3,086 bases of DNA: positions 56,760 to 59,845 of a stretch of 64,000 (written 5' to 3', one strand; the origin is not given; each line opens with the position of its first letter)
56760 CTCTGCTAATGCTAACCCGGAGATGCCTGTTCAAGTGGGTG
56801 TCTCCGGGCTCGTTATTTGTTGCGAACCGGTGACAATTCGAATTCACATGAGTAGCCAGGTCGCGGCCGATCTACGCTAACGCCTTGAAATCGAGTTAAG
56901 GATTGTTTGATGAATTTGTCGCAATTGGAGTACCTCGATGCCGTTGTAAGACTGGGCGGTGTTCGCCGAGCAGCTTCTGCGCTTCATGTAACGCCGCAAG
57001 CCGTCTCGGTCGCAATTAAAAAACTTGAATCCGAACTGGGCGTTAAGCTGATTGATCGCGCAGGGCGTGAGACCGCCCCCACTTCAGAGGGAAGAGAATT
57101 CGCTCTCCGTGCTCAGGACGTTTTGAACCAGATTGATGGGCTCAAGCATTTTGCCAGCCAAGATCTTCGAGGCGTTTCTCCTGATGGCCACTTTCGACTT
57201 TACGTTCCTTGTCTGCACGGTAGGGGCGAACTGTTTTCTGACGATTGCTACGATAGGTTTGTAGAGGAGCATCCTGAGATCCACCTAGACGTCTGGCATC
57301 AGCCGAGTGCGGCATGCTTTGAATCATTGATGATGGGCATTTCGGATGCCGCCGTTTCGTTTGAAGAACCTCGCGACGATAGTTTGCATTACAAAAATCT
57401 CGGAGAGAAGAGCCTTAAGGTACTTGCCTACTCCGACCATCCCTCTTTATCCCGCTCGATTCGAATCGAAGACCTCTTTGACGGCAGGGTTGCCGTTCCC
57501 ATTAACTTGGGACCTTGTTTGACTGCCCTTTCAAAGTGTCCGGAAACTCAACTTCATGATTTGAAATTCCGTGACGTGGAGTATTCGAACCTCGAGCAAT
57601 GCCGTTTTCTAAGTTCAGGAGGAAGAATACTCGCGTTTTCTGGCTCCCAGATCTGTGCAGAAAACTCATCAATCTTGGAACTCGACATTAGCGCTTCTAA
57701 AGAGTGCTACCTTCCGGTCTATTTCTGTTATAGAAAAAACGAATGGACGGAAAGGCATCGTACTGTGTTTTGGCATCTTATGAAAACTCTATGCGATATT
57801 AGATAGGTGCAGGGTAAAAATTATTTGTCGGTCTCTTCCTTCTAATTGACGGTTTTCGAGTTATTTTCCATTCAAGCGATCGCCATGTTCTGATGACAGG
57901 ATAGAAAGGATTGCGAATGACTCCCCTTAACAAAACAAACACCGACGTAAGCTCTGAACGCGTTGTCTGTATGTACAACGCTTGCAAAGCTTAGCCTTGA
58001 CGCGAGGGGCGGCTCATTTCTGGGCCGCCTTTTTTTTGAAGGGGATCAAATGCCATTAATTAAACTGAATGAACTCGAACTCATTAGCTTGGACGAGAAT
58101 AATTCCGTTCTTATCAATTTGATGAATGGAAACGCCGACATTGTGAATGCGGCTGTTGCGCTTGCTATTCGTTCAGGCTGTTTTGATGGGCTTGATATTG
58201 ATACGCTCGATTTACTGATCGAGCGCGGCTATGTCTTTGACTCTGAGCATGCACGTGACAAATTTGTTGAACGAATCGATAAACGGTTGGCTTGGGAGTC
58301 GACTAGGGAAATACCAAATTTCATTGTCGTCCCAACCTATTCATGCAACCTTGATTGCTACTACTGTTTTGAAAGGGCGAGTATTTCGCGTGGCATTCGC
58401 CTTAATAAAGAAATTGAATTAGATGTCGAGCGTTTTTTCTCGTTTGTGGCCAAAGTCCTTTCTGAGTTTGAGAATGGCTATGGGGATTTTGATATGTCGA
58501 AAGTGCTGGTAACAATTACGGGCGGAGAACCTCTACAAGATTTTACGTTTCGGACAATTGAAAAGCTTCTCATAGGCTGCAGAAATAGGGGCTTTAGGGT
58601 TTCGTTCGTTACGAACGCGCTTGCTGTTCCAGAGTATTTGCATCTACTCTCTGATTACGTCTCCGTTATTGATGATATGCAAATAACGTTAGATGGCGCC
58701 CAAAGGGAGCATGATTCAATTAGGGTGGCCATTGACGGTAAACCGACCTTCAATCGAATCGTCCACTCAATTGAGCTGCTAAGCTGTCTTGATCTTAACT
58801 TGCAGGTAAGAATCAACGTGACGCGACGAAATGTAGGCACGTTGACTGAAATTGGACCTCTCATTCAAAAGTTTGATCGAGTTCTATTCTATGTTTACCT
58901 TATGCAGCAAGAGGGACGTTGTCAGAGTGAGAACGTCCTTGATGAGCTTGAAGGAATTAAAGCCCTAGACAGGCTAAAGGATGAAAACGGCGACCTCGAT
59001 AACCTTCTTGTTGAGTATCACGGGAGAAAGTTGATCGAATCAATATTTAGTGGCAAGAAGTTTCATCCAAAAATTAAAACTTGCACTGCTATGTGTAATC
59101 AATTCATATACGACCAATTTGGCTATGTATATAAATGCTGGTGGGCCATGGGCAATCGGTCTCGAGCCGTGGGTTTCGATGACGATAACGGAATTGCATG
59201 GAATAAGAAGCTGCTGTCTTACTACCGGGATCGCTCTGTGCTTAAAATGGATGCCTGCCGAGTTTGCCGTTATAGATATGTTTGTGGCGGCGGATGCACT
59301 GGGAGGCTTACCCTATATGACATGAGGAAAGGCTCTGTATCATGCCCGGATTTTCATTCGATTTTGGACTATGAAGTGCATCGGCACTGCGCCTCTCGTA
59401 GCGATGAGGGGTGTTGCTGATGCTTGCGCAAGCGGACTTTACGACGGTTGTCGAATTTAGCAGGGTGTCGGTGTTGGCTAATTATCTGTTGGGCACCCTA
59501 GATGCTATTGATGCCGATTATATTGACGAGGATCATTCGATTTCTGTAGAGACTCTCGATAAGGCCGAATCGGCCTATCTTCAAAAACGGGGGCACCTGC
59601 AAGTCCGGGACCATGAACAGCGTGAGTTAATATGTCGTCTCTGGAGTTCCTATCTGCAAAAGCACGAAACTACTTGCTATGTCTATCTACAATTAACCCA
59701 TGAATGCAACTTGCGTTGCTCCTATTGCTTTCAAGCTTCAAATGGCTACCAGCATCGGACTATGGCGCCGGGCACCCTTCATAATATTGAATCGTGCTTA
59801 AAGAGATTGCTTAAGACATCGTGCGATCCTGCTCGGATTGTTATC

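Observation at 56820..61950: AT-rich islet encoding LysR + 25-aa Cys peptide + two paralogous radical-SAM/SPASM enzymes + MFS exporter (uncharacterised RiPP-type locus)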

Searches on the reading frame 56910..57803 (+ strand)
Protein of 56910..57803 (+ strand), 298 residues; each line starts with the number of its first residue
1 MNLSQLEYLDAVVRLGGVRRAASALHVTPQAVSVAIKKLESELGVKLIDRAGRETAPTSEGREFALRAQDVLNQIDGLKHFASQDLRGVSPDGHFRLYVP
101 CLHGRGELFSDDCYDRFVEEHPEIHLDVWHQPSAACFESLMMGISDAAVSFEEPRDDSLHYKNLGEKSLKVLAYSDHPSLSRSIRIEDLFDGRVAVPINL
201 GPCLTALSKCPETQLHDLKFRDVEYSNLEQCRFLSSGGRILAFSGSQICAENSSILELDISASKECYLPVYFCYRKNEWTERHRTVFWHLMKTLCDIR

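Call 10: search_protein_families(library=ncbifam, proteins=[window:56910-57803:+], max_evalue=0.01)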
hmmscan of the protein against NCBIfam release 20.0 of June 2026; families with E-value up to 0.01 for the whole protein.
window:56910-57803:+ (298 aa): 52 families (the best 25 are shown)
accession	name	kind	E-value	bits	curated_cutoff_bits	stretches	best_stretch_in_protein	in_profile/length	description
NF008416.0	PRK11242.1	equivalog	9.9e-20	71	277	1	1-183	1-179/300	transcriptional regulator CynR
NF047520.1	trans_act_CidR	equivalog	4.1e-18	65.6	415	1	1-189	1-186/292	cidABC operon transcriptional activator CidR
NF040786.1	LysR_Sec_metab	equivalog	1.4e-17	63.7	250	1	1-177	1-173/298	selenium metabolism-associated LysR family transcriptional regulator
NF008294.1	PRK11074.1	equivalog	9e-17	61.4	345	1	4-183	5-182/300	DNA-binding transcriptional activator PunR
NF047711.1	PutUtilRegPtrR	equivalog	8.2e-16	57.9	400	1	1-185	1-179/283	putrescine utilization regulator PtrR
TIGR03339.1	phn_lysR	subfamily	1.2e-15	57.5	341.1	1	5-189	1-179/279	aminoethylphosphonate catabolism associated LysR family transcriptional regulator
NF040888.1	trans_reg_YafC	equivalog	2.3e-15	56.3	470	1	4-176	6-171/293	DNA-binding transcriptional regulator YafC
NF045990.1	TransRegCbbRRhodb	equivalog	5.7e-15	55.1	450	1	2-191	7-194/304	LysR family regulator CbbR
NF052633.1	LysR_TF_PsrA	exception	1.4e-14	53.8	540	1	2-180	6-180/297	L-proline-binding transcription factor PsrA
NF008361.0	PRK11151.1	equivalog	2.1e-14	53.5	329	1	1-210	1-208/305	DNA-binding transcriptional regulator OxyR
TIGR02424.1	TF_pcaQ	equivalog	2.2e-14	53.1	303.8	1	5-197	7-198/300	pca operon transcription factor PcaQ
NF008722.0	PRK11716.1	equivalog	2.6e-14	52.9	246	1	1-179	1-176/293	HTH-type transcriptional activator IlvY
NF008352.0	PRK11139.1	subfamily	8.3e-14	51.4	288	1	3-167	8-163/305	transcriptional regulator GcvA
NF050187.1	TransRegBsrAPseudo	equivalog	9.3e-14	51.2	480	1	2-187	9-190/298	LysR family transcriptional regulator BsrA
NF053705.1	TransRegGltCGpos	equivalog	1.4e-13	50.7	350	1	1-146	1-142/300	glutamate biosynthesis transcriptional regulator GltC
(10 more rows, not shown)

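Call 11: search_protein_families(library=pfam, proteins=[window:56910-57803:+], max_evalue=0.01)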
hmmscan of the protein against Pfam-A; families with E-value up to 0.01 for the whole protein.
window:56910-57803:+ (298 aa): 3 families
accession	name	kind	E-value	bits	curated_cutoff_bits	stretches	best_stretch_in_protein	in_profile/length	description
PF00126.33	HTH_1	-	1.2e-19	70.4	26.6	1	3-62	1-60/60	Bacterial regulatory helix-turn-helix protein, lysR family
PF03466.25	LysR_substrate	-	2e-10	40.8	28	1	115-292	26-205/209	LysR substrate binding domain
PF14549.12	P22_Cro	-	0.0037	17.4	30.2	0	10-33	4-27/60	DNA-binding transcriptional regulator Cro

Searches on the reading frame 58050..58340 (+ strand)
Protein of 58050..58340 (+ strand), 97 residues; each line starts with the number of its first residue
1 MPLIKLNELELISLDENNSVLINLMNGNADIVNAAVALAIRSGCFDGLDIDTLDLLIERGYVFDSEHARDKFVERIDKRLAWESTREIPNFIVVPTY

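Call 93: search_protein_families(library=pfam, proteins=[window:58050-58340:+], max_evalue=10)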
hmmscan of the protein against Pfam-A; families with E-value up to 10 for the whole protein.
window:58050-58340:+ (97 aa): 1 family
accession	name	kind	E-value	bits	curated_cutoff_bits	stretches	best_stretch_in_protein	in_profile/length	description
PF23274.1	DUF7077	-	0.016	15.5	27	1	6-42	8-44/122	Domain of unknown function (DUF7077)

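Call 95: search_protein_families(library=ncbifam, proteins=[window:58050-58340:+], max_evalue=1)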
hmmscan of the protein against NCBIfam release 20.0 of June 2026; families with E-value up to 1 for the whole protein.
window:58050-58340:+ (97 aa): 2 families
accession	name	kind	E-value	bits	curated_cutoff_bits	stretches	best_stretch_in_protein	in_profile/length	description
NF038107.1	rSAM_NF038107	equivalog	0.00031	19.6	600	1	11-84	9-82/444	Cys-every-fifth radical SAM/SPASM peptide maturase CefB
TIGR04389.1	Lepto_lipo_1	subfamily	0.16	11.8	100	1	25-81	124-180/201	lipoprotein, tandem type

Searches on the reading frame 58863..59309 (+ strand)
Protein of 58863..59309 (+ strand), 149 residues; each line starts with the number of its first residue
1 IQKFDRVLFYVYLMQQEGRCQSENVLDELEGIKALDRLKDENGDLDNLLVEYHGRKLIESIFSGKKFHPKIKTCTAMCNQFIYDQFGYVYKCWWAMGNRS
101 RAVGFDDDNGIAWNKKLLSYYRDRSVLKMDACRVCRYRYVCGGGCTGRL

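Call 40: find_related_loci(query=A2, collection=metagenome_contigs, flank=4000)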
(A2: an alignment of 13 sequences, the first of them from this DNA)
Query A2 (149 aa) in metagenome_contigs; peptide patterns used: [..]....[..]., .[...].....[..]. (x = any residue, [..] = any of these).
81 stretches matched a pattern; 8 encode a relative of the query (tblastn E <= 1e-3); 8 distinct loci.
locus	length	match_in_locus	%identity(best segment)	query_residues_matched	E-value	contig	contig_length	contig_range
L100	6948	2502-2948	100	1-149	1e-101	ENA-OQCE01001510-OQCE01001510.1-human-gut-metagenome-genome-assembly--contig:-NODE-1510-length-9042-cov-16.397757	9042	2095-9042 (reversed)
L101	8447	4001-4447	79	1-149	3e-82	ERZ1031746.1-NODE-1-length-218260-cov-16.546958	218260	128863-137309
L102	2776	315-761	50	1-149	2e-49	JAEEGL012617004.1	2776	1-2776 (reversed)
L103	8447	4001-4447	48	1-149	1e-47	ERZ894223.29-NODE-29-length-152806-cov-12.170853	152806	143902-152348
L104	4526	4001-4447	48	1-149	2e-46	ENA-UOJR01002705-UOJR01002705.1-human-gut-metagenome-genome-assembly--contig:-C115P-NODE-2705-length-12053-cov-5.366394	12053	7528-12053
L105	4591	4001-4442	45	2-149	7e-31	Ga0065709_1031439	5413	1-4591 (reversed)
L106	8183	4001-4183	36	89-149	1e-11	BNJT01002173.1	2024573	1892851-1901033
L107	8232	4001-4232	50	73-149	1e-13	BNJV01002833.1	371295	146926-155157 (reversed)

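Call 103: find_related_loci(query=A2, collection=viral_contigs, flank=4000)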
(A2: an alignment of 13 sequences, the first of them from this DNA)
Query A2 (149 aa) in viral_contigs; peptide patterns used: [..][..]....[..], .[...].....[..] (x = any residue, [..] = any of these).
60 stretches matched a pattern, but none encodes a relative of the query by tblastn (E <= 1e-3).

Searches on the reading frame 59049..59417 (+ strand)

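Call 93: search_protein_families(library=pfam, proteins=[window:59049-59417:+], max_evalue=10)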
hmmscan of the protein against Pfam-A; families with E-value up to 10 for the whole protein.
window:59049-59417:+ (123 aa): 0 families

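Call 95: search_protein_families(library=ncbifam, proteins=[window:59049-59417:+], max_evalue=1)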
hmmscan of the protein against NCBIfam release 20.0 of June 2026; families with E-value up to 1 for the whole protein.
window:59049-59417:+ (123 aa): 19 families
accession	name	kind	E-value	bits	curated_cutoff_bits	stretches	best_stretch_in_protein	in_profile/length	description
TIGR04085.1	rSAM_more_4Fe4S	domain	6.7e-12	45.7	27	1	12-89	1-80/93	SPASM domain-containing protein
NF038107.1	rSAM_NF038107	equivalog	2.5e-08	33.2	600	1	15-114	330-431/444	Cys-every-fifth radical SAM/SPASM peptide maturase CefB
TIGR04334.1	rSAM_Clo7bot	equivalog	2e-07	30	600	1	5-84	321-406/440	radical SAM/SPASM domain Clo7bot peptide maturase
NF041298.1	rSAM_mat_DynA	equivalog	5.2e-05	22.4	450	1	16-117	252-352/356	dynobactin maturation radical SAM/SPASM protein DynA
NF047865.1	rSAM_PapB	equivalog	7.9e-05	22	340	1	8-84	243-317/330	PapB family radical SAM/SPASM ranthipeptide maturase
TIGR04064.1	rSAM_nif11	equivalog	0.00021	20.1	518.7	1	8-84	330-401/459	nif11-like peptide radical SAM maturase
TIGR04463.1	rSAM_vs_C_rich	equivalog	0.00057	18.8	525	1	11-101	321-415/438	TIGR04463 family radical SAM/SPASM RiPP maturase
NF040492.1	not_ScfB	exception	0.00059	18.8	855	1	7-85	341-417/450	ScfB-related radical SAM/SPASM orphan maturase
TIGR03974.1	rSAM_six_Cys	equivalog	0.00096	18.1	425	1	8-85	343-418/451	thioether cross-link-forming SCIFF peptide maturase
TIGR04280.1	geopep_mat_rSAM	hypoth_equivalog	0.0011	18.1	400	1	12-99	325-408/428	geopeptide radical SAM maturase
TIGR03906.1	quino_hemo_SAM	equivalog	0.0028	16.4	453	1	8-84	341-415/467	quinohemoprotein amine dehydrogenase maturation protein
TIGR04163.1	rSAM_cobopep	equivalog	0.013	14.3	375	1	43-86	347-390/428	peptide-modifying radical SAM enzyme CbpB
NF052473.1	rSAM_FlmE_OhkG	exception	0.014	14.1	500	1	17-81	363-425/481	FlmE/OhkG family radical SAM/SPASM peptide maturase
TIGR03942.1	sulfatase_rSAM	equivalog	0.018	14.1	349.45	1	15-86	253-327/363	anaerobic sulfatase maturase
NF041707.1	rSAM_YhhB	equivalog_domain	0.04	12.8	445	1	60-106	310-358/369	cyclophane-forming radical SAM/SPASM peptide maturase YhhB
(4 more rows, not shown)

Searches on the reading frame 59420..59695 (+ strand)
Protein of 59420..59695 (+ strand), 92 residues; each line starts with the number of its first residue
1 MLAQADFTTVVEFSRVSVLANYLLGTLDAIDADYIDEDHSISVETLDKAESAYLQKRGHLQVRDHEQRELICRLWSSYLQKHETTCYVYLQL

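Call 93: search_protein_families(library=pfam, proteins=[window:59420-59695:+], max_evalue=10)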
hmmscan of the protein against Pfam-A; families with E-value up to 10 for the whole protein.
window:59420-59695:+ (92 aa): 3 families
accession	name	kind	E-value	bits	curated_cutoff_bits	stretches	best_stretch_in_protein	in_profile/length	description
PF02778.19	tRNA_int_endo_N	-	0.034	14.1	21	1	46-69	38-60/67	tRNA intron endonuclease, N-terminal domain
PF16242.11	Pyrid_ox_like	-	0.074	13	28.8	1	26-81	48-101/149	Pyridoxamine 5'-phosphate oxidase like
PF04262.19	Glu_cys_ligase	-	0.074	12.1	27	1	5-54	173-220/372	Glutamate-cysteine ligase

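Call 95: search_protein_families(library=ncbifam, proteins=[window:59420-59695:+], max_evalue=1)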
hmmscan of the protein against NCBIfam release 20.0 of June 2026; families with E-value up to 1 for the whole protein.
window:59420-59695:+ (92 aa): 0 families
